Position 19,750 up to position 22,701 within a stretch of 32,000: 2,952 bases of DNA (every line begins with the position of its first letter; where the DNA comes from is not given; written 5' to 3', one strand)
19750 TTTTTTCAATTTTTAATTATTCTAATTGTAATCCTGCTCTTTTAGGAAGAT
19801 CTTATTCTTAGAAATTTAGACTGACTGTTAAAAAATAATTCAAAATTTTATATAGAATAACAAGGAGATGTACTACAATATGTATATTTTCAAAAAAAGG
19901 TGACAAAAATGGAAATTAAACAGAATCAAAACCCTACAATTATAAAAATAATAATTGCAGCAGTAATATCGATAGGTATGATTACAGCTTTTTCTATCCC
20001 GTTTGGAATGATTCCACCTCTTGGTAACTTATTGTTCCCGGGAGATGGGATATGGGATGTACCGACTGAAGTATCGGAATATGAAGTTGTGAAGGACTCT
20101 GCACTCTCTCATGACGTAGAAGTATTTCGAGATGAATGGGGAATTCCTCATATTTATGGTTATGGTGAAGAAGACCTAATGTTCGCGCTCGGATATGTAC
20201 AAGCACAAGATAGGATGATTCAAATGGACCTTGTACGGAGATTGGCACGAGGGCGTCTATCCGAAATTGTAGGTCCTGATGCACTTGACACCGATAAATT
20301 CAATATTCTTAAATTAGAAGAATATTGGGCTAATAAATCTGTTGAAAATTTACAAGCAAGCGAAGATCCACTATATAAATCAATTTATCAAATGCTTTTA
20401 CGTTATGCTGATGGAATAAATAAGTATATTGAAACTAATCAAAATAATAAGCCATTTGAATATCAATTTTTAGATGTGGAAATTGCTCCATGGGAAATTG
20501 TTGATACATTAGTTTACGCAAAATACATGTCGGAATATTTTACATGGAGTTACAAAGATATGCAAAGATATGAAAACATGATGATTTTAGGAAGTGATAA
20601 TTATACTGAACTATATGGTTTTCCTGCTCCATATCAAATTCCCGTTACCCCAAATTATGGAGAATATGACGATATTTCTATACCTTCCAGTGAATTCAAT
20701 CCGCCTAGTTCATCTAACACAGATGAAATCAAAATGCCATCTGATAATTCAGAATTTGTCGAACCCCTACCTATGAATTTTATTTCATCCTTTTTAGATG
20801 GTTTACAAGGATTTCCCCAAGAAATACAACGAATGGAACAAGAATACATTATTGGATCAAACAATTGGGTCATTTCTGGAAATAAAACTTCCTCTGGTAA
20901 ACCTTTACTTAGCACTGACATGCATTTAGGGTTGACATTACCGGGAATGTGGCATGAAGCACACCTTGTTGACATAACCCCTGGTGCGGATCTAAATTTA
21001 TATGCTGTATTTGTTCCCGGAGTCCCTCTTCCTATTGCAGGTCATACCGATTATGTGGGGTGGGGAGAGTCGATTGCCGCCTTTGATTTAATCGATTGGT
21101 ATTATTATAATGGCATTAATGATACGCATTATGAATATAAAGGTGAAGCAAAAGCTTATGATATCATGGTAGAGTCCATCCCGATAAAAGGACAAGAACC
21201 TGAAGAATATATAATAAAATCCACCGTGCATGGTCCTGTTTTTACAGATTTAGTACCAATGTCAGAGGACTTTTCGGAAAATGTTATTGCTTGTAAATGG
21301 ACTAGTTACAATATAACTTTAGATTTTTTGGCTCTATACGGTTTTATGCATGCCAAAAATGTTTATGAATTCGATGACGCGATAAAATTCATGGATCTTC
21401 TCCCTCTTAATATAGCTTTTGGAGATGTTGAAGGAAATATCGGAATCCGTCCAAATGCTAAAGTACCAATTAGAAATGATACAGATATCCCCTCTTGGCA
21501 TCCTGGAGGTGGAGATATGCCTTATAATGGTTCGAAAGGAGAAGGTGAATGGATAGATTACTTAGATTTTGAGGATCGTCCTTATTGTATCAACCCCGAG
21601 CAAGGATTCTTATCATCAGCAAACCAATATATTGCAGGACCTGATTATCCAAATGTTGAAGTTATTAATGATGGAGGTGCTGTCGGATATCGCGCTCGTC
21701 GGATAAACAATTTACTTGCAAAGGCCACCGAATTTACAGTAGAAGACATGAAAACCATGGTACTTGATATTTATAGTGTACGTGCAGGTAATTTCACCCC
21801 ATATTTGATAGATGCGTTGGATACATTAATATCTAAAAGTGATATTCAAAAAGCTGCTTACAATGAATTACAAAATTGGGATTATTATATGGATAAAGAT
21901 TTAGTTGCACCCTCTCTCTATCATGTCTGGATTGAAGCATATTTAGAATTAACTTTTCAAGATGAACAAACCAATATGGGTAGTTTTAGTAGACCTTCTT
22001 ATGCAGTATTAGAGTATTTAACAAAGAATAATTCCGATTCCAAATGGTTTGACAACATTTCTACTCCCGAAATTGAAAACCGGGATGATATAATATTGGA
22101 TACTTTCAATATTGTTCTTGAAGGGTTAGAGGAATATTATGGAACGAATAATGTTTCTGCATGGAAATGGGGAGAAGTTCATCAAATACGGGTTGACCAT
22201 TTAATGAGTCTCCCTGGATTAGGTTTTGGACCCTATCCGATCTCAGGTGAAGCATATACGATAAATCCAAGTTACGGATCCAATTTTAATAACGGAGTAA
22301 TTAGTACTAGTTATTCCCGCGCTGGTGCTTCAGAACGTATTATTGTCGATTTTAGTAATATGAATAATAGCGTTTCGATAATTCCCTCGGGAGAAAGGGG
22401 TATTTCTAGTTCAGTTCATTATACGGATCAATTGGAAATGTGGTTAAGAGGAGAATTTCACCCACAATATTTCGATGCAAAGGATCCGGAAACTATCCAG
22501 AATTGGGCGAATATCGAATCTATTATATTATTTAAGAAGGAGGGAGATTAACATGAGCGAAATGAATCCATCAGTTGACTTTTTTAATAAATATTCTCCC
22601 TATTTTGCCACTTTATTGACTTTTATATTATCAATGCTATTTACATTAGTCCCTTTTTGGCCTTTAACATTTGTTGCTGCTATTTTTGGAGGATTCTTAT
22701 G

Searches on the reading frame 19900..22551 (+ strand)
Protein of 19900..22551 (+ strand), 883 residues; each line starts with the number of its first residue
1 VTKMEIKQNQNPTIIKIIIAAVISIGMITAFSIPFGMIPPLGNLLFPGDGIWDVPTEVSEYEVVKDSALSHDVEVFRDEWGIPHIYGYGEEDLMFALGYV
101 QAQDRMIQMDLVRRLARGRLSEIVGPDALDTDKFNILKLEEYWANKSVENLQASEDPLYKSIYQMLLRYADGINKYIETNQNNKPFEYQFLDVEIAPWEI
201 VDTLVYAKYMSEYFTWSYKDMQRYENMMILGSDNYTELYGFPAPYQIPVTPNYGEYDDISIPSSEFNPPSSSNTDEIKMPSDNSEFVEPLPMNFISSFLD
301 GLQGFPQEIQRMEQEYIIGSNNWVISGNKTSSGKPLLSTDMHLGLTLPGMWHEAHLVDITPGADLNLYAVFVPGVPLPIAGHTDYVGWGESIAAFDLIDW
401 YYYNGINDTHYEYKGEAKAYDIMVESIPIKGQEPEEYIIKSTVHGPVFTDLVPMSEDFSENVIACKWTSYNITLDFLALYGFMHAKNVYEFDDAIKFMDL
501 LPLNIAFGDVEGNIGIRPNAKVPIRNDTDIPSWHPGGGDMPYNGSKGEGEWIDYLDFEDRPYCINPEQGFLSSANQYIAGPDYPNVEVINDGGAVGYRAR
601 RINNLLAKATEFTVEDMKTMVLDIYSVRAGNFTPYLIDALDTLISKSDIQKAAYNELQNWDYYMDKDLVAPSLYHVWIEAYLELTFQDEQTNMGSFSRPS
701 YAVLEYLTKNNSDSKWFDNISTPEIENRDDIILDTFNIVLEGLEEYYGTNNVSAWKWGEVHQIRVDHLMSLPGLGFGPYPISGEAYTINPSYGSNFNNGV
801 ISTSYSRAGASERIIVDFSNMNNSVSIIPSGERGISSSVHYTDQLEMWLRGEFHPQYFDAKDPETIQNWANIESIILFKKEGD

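Call 15: search_protein_families(library=pfam, proteins=[window:19900-22551:+], max_evalue=0.001)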
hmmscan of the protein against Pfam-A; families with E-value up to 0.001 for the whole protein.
window:19900-22551:+ (883 aa): 1 family
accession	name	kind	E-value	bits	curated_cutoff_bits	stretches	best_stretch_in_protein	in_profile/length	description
PF01804.23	Penicil_amidase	-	6.3e-174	581.1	21.3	1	72-862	1-672/675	Penicillin amidase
